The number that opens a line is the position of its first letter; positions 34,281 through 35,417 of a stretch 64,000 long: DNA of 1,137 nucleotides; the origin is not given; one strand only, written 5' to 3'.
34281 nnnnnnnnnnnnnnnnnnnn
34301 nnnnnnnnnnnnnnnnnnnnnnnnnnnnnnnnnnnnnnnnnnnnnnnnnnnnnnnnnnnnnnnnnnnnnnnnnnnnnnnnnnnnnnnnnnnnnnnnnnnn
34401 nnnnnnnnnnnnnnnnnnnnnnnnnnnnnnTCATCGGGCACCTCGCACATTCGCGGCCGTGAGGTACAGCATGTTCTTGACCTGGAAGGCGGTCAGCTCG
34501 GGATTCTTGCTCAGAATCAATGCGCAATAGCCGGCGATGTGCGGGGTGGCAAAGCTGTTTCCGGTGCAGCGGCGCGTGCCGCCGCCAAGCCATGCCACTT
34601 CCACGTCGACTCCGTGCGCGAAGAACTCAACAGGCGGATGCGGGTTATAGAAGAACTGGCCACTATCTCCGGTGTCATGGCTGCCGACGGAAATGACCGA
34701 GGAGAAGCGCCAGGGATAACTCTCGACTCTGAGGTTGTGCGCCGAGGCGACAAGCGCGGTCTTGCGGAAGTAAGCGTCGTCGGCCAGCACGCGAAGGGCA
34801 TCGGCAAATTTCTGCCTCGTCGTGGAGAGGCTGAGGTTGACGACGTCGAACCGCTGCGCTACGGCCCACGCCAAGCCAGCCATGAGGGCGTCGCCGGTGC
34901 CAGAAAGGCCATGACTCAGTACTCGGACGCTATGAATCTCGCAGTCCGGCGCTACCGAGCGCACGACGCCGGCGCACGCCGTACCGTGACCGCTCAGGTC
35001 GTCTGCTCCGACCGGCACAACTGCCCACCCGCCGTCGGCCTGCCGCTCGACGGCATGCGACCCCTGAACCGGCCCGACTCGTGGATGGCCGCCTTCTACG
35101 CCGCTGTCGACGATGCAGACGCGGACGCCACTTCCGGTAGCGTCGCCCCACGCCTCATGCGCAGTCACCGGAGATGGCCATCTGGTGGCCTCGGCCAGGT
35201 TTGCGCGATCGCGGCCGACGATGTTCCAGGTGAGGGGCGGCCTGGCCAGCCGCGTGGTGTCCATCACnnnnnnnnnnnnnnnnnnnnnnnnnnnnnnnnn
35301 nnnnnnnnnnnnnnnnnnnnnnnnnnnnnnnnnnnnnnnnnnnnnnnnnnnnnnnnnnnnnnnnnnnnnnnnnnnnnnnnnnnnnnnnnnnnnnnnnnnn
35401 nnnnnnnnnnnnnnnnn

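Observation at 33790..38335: Translationally coupled triad: cyclase-STAND-TPR protein, leaderless subtilase, GAF protein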

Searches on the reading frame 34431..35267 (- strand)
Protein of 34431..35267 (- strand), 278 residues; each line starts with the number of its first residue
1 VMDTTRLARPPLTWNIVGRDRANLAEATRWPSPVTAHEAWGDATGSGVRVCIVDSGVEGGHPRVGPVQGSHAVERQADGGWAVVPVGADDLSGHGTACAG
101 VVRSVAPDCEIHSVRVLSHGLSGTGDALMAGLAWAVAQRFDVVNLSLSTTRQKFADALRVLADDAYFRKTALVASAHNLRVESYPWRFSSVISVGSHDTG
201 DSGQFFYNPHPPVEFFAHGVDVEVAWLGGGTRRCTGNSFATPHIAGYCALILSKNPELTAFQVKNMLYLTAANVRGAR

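Call 8: search_protein_families(library=pfam, proteins=[window:34431-35267:-], max_evalue=0.01)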
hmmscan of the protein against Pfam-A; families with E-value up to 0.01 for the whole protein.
window:34431-35267:- (278 aa): 1 family
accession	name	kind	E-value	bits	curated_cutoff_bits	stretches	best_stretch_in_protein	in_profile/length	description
PF00082.27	Peptidase_S8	-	2.5e-26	93.1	21.8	1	45-273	1-275/288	Subtilase family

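Call 9: search_protein_families(library=padloc, proteins=[window:34431-35267:-], max_evalue=0.01)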
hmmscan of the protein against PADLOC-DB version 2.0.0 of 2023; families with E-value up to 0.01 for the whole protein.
window:34431-35267:- (278 aa): 2 families
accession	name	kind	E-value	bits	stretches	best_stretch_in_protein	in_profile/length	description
PDLC03014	subtilase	-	8.4e-15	53.1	1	38-273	165-377/391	-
PDLC02198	IetS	-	0.0018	14.3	1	48-102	254-301/795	-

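Call 10: search_protein_families(library=ncbifam, proteins=[window:34431-35267:-], max_evalue=0.001)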
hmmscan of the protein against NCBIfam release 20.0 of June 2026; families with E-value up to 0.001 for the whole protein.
window:34431-35267:- (278 aa): 6 families
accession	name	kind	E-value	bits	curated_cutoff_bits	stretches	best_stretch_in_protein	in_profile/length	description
NF049966.1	QH_SP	equivalog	2.1e-29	102.4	165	1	49-272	1-212/219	subtilisin-like serine protease QhpE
TIGR03921.1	T7SS_mycosin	equivalog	2.5e-29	102.5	278.75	1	35-273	2-265/353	type VII secretion-associated serine protease mycosin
NF033595.1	denti_PrtP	equivalog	7.5e-07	28.1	300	1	181-276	380-483/606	dentilisin complex serine proteinase subunit PrtP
NF040809.1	germ_prot_CspBA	exception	3e-06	25.2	1250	1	174-253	401-474/1099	bifunctional germination protease/germinant receptor pseudoprotease CspBA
TIGR03895.1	protease_PatA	subfamily_domain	2.9e-05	23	421.05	1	105-255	20-180/606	PatA/PatG family cyanobactin maturation protease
NF051851.1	AtpSerPepEprS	equivalog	0.00035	18.7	1700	0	219-276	285-342/988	autotransporter serine peptidase EprS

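Call 11: find_homologous_proteins(query=window:34431-35267:-, max_evalue=1e-10)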
Query window:34431-35267:- (278 aa): 7995 proteins with E <= 1e-10 among 8000 candidates; the best 120 are listed.
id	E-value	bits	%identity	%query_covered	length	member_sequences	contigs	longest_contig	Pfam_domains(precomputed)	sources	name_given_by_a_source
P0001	7.3e-185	631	99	100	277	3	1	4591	PF00082.28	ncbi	-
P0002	7.7e-148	509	80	100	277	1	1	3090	PF00082.28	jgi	jgi:subtilisin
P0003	7.8e-147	506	80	99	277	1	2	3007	PF00082.28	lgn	-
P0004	2.4e-145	501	80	99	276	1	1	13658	PF00082.28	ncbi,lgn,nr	ncbi:MAG: S8 family serine peptidase [Actinomycetota bacterium]|nr:S8 family serine peptidase [Actin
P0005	4.3e-144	497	77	100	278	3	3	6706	PF00082.28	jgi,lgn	jgi:subtilisin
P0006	1.2e-142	492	78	98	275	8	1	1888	PF00082.28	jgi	jgi:subtilisin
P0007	1.8e-142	492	77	100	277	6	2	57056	PF00082.28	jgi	jgi:subtilisin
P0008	3.5e-141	488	77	97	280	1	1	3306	PF00082.28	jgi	-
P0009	7.9e-140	483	76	97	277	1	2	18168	PF00082.28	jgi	jgi:subtilisin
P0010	1.1e-139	483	75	99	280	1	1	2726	PF00082.28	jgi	jgi:subtilisin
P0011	1.8e-139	482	77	98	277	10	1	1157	PF00082.28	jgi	jgi:subtilisin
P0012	1.3e-137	476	76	99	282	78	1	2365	PF00082.28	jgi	jgi:subtilisin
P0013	6.2e-137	474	76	98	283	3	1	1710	PF00082.28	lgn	-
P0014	8.7e-137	473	74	100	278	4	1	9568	PF00082.28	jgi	jgi:subtilisin family serine protease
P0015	1.2e-136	473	75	99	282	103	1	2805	PF00082.28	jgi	-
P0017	1.2e-135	469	78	95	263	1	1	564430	PF00082.28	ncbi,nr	ncbi:S8 family serine peptidase [Streptosporangiaceae bacterium NEAU-GS5]|nr:S8 family serine peptid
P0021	2.7e-132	458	73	99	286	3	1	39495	PF00082.28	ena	-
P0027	2.6e-124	432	69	97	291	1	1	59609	PF00082.28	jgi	jgi:subtilisin family serine protease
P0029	6.9e-122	424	71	95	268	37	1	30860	PF00082.28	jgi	jgi:subtilisin family serine protease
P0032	8.5e-114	398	65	97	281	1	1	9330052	PF00082.28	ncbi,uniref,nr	ncbi:S8 family serine peptidase [Streptacidiphilus sp. P02-A3a]|uniref:S8 family peptidase n=1 Tax=S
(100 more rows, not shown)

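Call 12: find_encoding_contigs(protein=window:34431-35267:-, flank=10000, max_places=6)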
Protein window:34431-35267:- (278 aa): no gene with exactly this product is on record in the collection.

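Call 13: find_encoding_contigs(protein=P0032, flank=10000, max_places=2)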
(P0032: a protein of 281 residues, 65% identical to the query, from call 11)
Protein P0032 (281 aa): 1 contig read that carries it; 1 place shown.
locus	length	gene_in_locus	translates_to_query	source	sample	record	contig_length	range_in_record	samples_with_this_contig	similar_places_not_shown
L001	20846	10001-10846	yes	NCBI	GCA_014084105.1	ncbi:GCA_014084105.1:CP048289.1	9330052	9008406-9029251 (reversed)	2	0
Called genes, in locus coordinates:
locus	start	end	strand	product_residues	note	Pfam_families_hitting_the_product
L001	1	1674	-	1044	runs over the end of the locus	PF04738:Lant_dehydr_N, PF14028:Lant_dehydr_C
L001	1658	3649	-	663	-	PF00486:Trans_reg_C, PF03704:BTAD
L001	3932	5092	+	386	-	PF04055:Radical_SAM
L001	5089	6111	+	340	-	-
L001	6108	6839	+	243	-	PF14518:Haem_oxygenas_2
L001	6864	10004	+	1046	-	PF00211:Guanylate_cyc, PF13240:Zn_Ribbon_1 (weak), PF13191:AAA_16, PF13424:TPR_12 (faint)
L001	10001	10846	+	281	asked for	PF00082:Peptidase_S8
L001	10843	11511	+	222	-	PF01590:GAF, PF13185:GAF_2, PF13492:GAF_3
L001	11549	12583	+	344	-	PF08545:ACP_syn_III (weak), PF08541:ACP_syn_III_C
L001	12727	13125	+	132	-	-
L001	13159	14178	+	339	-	PF04055:Radical_SAM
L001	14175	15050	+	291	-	PF00483:NTP_transferase, PF12804:NTP_transf_3 (weak)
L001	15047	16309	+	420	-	PF19892:DUF6365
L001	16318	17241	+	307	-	PF04055:Radical_SAM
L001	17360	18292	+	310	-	PF13175:AAA_15 (faint), PF00005:ABC_tran, PF13304:AAA_21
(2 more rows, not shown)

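Call 14: find_encoding_contigs(protein=P0017, flank=10000, max_places=2)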
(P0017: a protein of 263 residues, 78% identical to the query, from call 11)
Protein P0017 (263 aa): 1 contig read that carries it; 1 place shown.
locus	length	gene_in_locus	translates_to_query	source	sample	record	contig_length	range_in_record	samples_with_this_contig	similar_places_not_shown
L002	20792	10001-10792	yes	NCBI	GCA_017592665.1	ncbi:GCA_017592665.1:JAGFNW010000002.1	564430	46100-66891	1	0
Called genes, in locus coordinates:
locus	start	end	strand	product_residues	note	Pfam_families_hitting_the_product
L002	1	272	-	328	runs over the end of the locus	PF14518:Haem_oxygenas_2 (weak)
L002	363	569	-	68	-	PF08281:Sigma70_r4_2, PF00196:GerE, PF04545:Sigma70_r4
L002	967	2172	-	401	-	PF05977:MFS_3 (weak), PF07690:MFS_1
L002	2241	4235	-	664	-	PF02310:B12-binding (weak), PF04055:Radical_SAM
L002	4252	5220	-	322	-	PF04055:Radical_SAM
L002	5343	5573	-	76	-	-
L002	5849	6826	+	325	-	PF04055:Radical_SAM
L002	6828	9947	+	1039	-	PF00211:Guanylate_cyc, PF13191:AAA_16, PF13424:TPR_12 (faint), PF17874:TPR_MalT (faint)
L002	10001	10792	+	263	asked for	PF00082:Peptidase_S8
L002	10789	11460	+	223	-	PF01590:GAF, PF13185:GAF_2, PF13492:GAF_3 (weak)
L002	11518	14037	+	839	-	PF17900:Peptidase_M1_N, PF01433:Peptidase_M1, PF11838:ERAP1_C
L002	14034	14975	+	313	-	PF00491:Arginase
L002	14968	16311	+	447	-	PF00890:FAD_binding_2 (faint), PF01266:DAO (faint), PF01494:FAD_binding_3, PF04820:Trp_halogenase, PF05834:Lycopene_cycl (faint), PF12831:FAD_oxidored, PF13450:NAD_binding_8 (weak), PF04820:Trp_halogenase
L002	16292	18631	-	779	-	PF01381:HTH_3, PF12844:HTH_19 (weak), PF13560:HTH_31, PF13191:AAA_16 (weak), PF13401:AAA_22 (weak), PF07719:TPR_2 (faint), PF17874:TPR_MalT, PF13424:TPR_12, +4 more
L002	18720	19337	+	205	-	PF00196:GerE, PF02796:HTH_7 (weak), PF08281:Sigma70_r4_2 (weak), PF13384:HTH_23 (faint), PF13936:HTH_38 (faint)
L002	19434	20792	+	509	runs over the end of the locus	PF00496:SBP_bac_5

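Call 15: find_encoding_contigs(protein=P0007, flank=10000, max_places=2)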
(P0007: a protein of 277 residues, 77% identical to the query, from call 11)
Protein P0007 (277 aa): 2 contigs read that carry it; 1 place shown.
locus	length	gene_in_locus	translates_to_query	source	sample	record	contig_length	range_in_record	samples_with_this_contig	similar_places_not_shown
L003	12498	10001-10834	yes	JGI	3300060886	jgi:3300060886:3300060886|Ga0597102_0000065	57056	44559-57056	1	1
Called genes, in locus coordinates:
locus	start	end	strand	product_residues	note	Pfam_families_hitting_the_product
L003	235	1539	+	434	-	PF00067:p450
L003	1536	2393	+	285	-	PF13489:Methyltransf_23, PF01209:Ubie_methyltran (weak), PF13847:Methyltransf_31, PF08241:Methyltransf_11, PF08242:Methyltransf_12, PF13649:Methyltransf_25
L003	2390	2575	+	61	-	-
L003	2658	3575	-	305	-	PF13469:Sulfotransfer_3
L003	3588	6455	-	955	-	PF13191:AAA_16, PF13401:AAA_22 (weak), PF00196:GerE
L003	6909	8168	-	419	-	PF04820:Trp_halogenase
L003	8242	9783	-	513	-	PF00999:Na_H_Exchanger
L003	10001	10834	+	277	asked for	PF00082:Peptidase_S8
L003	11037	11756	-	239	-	PF00106:adh_short, PF01370:Epimerase (faint), PF13561:adh_short_C2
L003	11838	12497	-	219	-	PF08281:Sigma70_r4_2, PF04545:Sigma70_r4 (weak)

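Call 18: find_related_loci(query=A1, collection=genome_contigs, flank=10000)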
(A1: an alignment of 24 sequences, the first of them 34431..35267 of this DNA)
Query A1 (278 aa) in genome_contigs; peptide patterns used: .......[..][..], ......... (x = any residue, [..] = any of these).
600 stretches matched a pattern (row limit reached: there are more); 561 encode a relative of the query (tblastn E <= 1e-3); the best 80 are kept; 80 distinct loci.
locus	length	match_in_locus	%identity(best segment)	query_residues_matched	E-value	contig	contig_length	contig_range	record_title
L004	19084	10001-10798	65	8-275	2e-107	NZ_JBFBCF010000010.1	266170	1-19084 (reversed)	Streptosporangium sp. NPDC051022 NPDC051022_149_C3.ctg-0010, whole genome shotgun sequence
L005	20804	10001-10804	62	8-275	3e-105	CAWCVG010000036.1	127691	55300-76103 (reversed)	MAG: uncultured Actinomycetes bacterium isolate MFD00962.bin.2.86 genome assembly, contig: contig_98142, whole genome sh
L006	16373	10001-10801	61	10-277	3e-104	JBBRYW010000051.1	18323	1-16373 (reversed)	MAG: Gaiellales bacterium isolate La5_metabat2.168 La5_metabat2.168_K_292898_L_18323_cov_87.6820, whole genome shotgun s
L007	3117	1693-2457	64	20-276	2e-106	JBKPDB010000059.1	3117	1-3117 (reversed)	MAG: Actinomycetota bacterium isolate GB_EKS_MAG_00035 GB_EKS_000001459969, whole genome shotgun sequence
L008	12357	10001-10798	62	14-278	1e-103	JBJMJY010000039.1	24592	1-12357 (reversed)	MAG: Gaiellaceae bacterium isolate 12C18O_168h_50_P13_coass_bin_3 k141_564451, whole genome shotgun sequence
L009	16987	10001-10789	61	14-276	2e-103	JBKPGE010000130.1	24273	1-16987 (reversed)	MAG: Actinomycetota bacterium isolate HAY_GM_MAG_00003 HAY_GM_000000065497, whole genome shotgun sequence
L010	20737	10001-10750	64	29-278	6e-103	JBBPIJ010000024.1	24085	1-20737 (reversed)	MAG: Actinomycetota bacterium isolate BPF1-28-30_bin_2 NODE_295_length_24085_cov_49.779775, whole genome shotgun sequenc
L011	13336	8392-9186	62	14-278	5e-103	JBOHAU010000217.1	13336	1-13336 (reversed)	MAG: Gaiellaceae bacterium isolate SC-S_metawrap_bin.39 k127_7855245, whole genome shotgun sequence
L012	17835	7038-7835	62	9-274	8e-103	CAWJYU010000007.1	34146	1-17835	MAG: uncultured Actinomycetes bacterium isolate MFD06742.bin.2.143 genome assembly, contig: contig_1381, whole genome sh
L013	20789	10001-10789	63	10-274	8e-103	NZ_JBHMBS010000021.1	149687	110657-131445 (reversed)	Streptosporangium vulgare strain JCM 3028 spades_K_25_97_21, whole genome shotgun sequence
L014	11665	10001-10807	61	7-276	1e-102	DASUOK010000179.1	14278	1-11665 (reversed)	MAG TPA_asm: Gaiellaceae bacterium isolate SMAG_U1626 k141_1590802, whole genome shotgun sequence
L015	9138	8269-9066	59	8-274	2e-102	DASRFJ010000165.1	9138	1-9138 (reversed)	MAG TPA_asm: Streptosporangiaceae bacterium isolate SMAG_U10029 k141_726568, whole genome shotgun sequence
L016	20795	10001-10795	62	14-278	7e-102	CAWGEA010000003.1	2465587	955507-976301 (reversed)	MAG: uncultured Actinomycetes bacterium isolate MFD02199.bin.1.54 genome assembly, contig: contig_5099, whole genome sho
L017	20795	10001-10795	63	12-277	6e-102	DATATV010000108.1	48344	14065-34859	MAG TPA_asm: Pseudonocardiaceae bacterium isolate SMAG_U5555 k141_2350868, whole genome shotgun sequence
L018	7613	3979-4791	58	8-278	8e-102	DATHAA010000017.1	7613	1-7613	MAG TPA_asm: Gaiellaceae bacterium isolate SMAG_U10678 k141_999906, whole genome shotgun sequence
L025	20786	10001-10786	63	12-275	1e-100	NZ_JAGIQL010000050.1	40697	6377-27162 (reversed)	Streptomyces montanisoli strain MMS17-BM035 contig50, whole genome shotgun sequence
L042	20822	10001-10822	60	1-274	2e-98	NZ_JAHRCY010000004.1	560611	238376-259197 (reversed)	Catellatospora tritici strain NEAU-YM18 Scaffold4, whole genome shotgun sequence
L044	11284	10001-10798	60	14-278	5e-98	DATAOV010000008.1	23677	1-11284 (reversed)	MAG TPA_asm: Gaiellaceae bacterium isolate SMAG_U7054 k141_8426186, whole genome shotgun sequence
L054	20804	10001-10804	61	12-275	5e-97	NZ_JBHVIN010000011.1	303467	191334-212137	Streptomyces sp. NPDC057682 NPDC057682_383_A2.ctg-0011, whole genome shotgun sequence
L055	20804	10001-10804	61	12-275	4e-97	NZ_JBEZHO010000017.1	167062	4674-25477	Streptomyces sp. NPDC048643 NPDC048643_97_G11.ctg-0017, whole genome shotgun sequence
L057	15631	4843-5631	60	14-276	4e-97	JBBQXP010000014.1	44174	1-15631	MAG: Gaiellales bacterium isolate Co_metawrap_2122 Cmw_2122_k141_7596741_length_44174_cov_73.0000, whole genome shotgun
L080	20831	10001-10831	58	4-277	7e-95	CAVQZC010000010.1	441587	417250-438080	MAG: uncultured Actinomycetes bacterium isolate MFD06714.bin.2.153 genome assembly, contig: contig_48147, whole genome s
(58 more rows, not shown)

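Call 28: search_protein_families(library=pfam, proteins=[L057:6605-8275:+, L005:8484-9062:+, L080:9056-9313:+, L010:9292-9885:+, L016:13587-14000:+, L054:4687-5916:+, L055:5922-6614:+, L025:6217-6420:+, L042:6890-9673:-, L044:6923-7117:+], max_evalue=0.01)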
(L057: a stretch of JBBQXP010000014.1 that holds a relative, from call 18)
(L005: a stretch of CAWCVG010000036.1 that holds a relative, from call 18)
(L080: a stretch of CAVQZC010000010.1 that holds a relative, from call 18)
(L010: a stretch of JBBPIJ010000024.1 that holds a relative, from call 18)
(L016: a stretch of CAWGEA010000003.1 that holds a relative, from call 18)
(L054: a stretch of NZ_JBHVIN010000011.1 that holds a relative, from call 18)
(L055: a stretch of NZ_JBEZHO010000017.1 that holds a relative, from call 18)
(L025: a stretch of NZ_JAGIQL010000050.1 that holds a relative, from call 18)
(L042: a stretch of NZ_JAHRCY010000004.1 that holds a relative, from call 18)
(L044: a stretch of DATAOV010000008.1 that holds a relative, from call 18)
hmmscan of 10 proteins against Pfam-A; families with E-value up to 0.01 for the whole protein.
L057:6605-8275:+ (556 aa): 3 families
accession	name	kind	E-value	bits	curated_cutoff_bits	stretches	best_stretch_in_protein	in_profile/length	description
PF07690.21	MFS_1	-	8.9e-25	87.8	33.4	2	34-292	7-257/347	Major Facilitator Superfamily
PF00027.35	cNMP_binding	-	5.5e-16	58.8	27.5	1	451-525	4-83/89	Cyclic nucleotide-binding domain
PF05977.19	MFS_3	-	4.9e-12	45.5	27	1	20-415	7-400/524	Transmembrane secretion effector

L005:8484-9062:+ (192 aa): 3 families
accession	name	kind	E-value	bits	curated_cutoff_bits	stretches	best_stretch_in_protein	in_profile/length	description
PF04542.20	Sigma70_r2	-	1.5e-12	47.6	24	1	35-100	1-67/71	Sigma-70 region 2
PF04545.22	Sigma70_r4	-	4e-09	36.3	24.1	1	131-179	1-49/50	Sigma-70, region 4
PF08281.18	Sigma70_r4_2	-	1.4e-05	25.1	25.7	1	126-178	2-54/54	Sigma-70, region 4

L080:9056-9313:+ (85 aa): 1 family
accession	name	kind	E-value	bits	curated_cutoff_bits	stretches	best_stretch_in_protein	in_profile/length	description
PF14407.11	Frankia_peptide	-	1.4e-06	28.9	48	1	35-75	2-42/63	Ribosomally synthesized peptide prototyped by Frankia Franean1_4349.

L010:9292-9885:+ (197 aa): 1 family
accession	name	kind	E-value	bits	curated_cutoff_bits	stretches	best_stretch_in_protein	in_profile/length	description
PF04961.17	FTCD_C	-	1.3e-31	110.2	24.5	1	12-177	2-175/182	Formiminotransferase-cyclodeaminase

L016:13587-14000:+ (137 aa): 1 family
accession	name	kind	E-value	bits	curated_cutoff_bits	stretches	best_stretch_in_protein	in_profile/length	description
PF00027.35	cNMP_binding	-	8.7e-13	48.5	27.5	1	33-114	2-88/89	Cyclic nucleotide-binding domain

L054:4687-5916:+ (409 aa): 2 families
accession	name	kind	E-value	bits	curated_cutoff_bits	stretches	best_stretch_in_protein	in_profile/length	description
PF04055.27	Radical_SAM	-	1.2e-10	42.3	29.5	1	83-220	3-152/166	Radical SAM superfamily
PF13186.11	SPASM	-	0.0035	18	21.5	1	281-343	9-66/67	Iron-sulfur cluster-binding domain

L055:5922-6614:+ (230 aa): 1 family
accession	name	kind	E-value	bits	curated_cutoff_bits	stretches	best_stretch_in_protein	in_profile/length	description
PF14518.11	Haem_oxygenas_2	-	1.1e-10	42.1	28.9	1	52-200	14-165/177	Iron-containing redox enzyme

L025:6217-6420:+ (67 aa): 0 families

L042:6890-9673:- (927 aa): 4 families
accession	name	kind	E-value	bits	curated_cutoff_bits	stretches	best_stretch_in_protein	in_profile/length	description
PF25816.1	RamC_N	-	5.3e-58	196.1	27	1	85-264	6-182/191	RamC, N-terminal domain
PF05147.19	LANC_like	-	1.4e-10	40.8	23.2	1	643-902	70-342/350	Lanthionine synthetase C-like protein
PF00069.31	Pkinase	-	6.2e-09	36.1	31.7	1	329-469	43-171/263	Protein kinase domain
PF03109.22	ABC1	-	0.00013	21.6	22.9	1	360-455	141-223/244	ABC1 atypical kinase-like domain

L044:6923-7117:+ (64 aa): 0 families

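Call 30: search_protein_families(library=ncbifam, proteins=[L025:6217-6420:+, L080:9056-9313:+, L054:4687-5916:+, L055:5922-6614:+, L010:9292-9885:+, L002:5343-5573:-, L044:6923-7117:+, L057:6605-8275:+], max_evalue=0.01)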
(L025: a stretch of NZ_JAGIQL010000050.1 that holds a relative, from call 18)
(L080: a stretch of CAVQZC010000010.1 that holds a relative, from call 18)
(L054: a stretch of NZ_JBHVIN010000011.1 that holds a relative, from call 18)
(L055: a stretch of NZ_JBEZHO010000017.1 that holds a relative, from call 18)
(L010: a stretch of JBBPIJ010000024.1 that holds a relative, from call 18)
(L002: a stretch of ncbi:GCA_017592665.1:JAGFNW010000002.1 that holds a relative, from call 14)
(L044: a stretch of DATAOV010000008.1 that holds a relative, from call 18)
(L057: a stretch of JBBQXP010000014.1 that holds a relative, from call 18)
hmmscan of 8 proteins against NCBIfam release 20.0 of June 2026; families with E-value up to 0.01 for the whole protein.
L025:6217-6420:+ (67 aa): 2 families
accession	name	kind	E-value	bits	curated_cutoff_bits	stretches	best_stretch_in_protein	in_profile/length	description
NF045560.1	aroma_sacti_dom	domain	1.6e-19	69.8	30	1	9-58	3-52/52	aroma-sacti cluster domain-containing protein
NF045559.1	sacti_RiPP_CxC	equivalog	1.4e-06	28.6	75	1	10-60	7-57/87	StsA-related sactipeptide RiPP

L080:9056-9313:+ (85 aa): 3 families
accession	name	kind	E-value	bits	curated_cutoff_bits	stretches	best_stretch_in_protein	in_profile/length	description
NF038399.1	NH_RiPP_Os17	domain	6.6e-10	38.9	40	1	34-76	2-44/63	Os1348 family NHLP clan protein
TIGR04509.1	mod_pep_NH_fam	subfamily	6.7e-05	22.9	34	1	33-72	5-47/87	NHLP-related RiPP peptide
TIGR03793.1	leader_NHLP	domain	0.00011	21.9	50.9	1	36-76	7-47/77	NHLP leader peptide family RiPP precursor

L054:4687-5916:+ (409 aa): 17 families
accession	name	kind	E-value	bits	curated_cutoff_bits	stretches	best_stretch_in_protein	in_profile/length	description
TIGR04051.1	rSAM_NirJ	equivalog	7.3e-06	25.2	515.45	1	82-232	7-161/354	heme d1 biosynthesis radical SAM protein NirJ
TIGR04133.1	rSAM_w_lipo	hypoth_equivalog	8.7e-06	24.9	425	1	79-192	26-139/350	TIGR04133 family radical SAM/SPASM protein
TIGR02109.1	PQQ_syn_pqqE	equivalog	1.3e-05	24.4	381.35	1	76-180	6-110/358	pyrroloquinoline quinone biosynthesis protein PqqE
TIGR04078.1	rSAM_yydG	equivalog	1.4e-05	24.7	300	1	82-207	6-134/309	YydG family radical SAM peptide epimerase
TIGR04546.1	rSAM_ahbC_deAc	equivalog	1.6e-05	23.9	650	1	82-159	44-120/390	12,18-didecarboxysiroheme deacetylase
TIGR04545.1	rSAM_ahbD_hemeb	equivalog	3.4e-05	23.5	500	1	83-162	6-85/339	heme b synthase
TIGR04054.1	rSAM_NirJ1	equivalog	3.6e-05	22.6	650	1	83-156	42-115/387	putative heme d1 biosynthesis radical SAM protein NirJ1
TIGR04053.2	TIGR04053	equivalog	4.4e-05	22.9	395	1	83-153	14-86/366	TIGR04053 family radical SAM/SPASM domain-containing protein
TIGR04055.1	rSAM_NirJ2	equivalog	0.00036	20.2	500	1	84-156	7-78/326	putative heme d1 biosynthesis radical SAM protein NirJ2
TIGR02666.1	moaA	equivalog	0.00039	19.5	284.05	1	82-153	15-90/336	GTP 3',8-cyclase MoaA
TIGR04347.1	pseudo_SAM_Halo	equivalog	0.0011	18.3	525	1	81-159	42-120/390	TIGR04347 family pseudo-SAM/SPASM protein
NF049973.1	radical_Rv1681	equivalog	0.0011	17.9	380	1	86-167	81-162/326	Rv1681 family radical SAM protein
TIGR03962.1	mycofact_rSAM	equivalog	0.0013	18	265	0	82-141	17-76/339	mycofactocin radical SAM maturase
TIGR04250.1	SCM_rSAM_ScmE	equivalog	0.002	17.1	400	0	83-187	9-111/358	SynChlorMet cassette radical SAM/SPASM protein ScmE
TIGR03977.1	rSAM_pair_HxsC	equivalog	0.0034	16.3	267.9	1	83-141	31-88/292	His-Xaa-Ser system radical SAM maturase HxsC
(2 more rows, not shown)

L055:5922-6614:+ (230 aa): 0 families

L010:9292-9885:+ (197 aa): 1 family
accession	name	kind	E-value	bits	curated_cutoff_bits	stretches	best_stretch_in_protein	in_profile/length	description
NF045657.1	MthfCyhylaseFchA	equivalog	1.4e-24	86.8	275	1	9-174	4-177/207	methenyltetrahydrofolate cyclohydrolase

L002:5343-5573:- (76 aa): 2 families
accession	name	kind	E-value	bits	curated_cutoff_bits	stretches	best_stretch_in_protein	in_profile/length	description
NF038399.1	NH_RiPP_Os17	domain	3.6e-10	39.8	40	1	4-53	1-52/63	Os1348 family NHLP clan protein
TIGR04509.1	mod_pep_NH_fam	subfamily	4.1e-08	33.2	34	1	1-39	2-40/87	NHLP-related RiPP peptide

L044:6923-7117:+ (64 aa): 0 families

L057:6605-8275:+ (556 aa): 12 families
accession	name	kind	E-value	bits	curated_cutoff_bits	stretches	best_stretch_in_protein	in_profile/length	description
TIGR00900.1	2A0121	subfamily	4.8e-47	161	319.6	1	27-387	3-364/364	H+ Antiporter protein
NF007792.0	PRK10489.1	equivalog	1.8e-18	66.7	324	1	71-413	66-402/419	enterobactin transporter EntS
NF012178.0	tet_MFS_V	exception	3.1e-13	49.6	640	1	36-369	23-357/409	tetracycline efflux MFS transporter Tet(V)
NF058543.1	ActPatMycb56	equivalog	3.3e-13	49.2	460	1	430-514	3-91/317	acetyltransferase Pat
NF000245.1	macrolide_MefA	exception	3e-12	46.3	675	1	42-397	26-384/405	macrolide efflux MFS transporter Mef(A)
NF041056.1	ryptide_ex_MFS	equivalog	5.5e-09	35.6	575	1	62-377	43-353/392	ryptide export MFS transporter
NF052575.1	MFS_efflux_Tap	equivalog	6.6e-08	32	625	1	35-404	16-389/401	multidrug efflux MFS transporter Tap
NF006386.0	PRK08633.1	equivalog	8.9e-07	27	1221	1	61-369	51-368/1147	acyl-[ACP]--phospholipid O-acyltransferase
NF000246.1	macrolide_MefC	exception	1.5e-06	27.6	870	1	59-396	45-382/407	macrolide efflux MFS transporter Mef(C)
NF000051.1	macrolide_MefB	exception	7.5e-06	25.1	800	1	59-399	46-385/409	macrolide efflux MFS transporter Mef(B)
TIGR00880.1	2_A_01_02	superfamily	0.00014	22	131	1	71-200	12-136/141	multidrug resistance protein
NF041163.2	encap_f2b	equivalog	0.0066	15.6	400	1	435-532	83-187/450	family 2B encapsulin nanocompartment shell protein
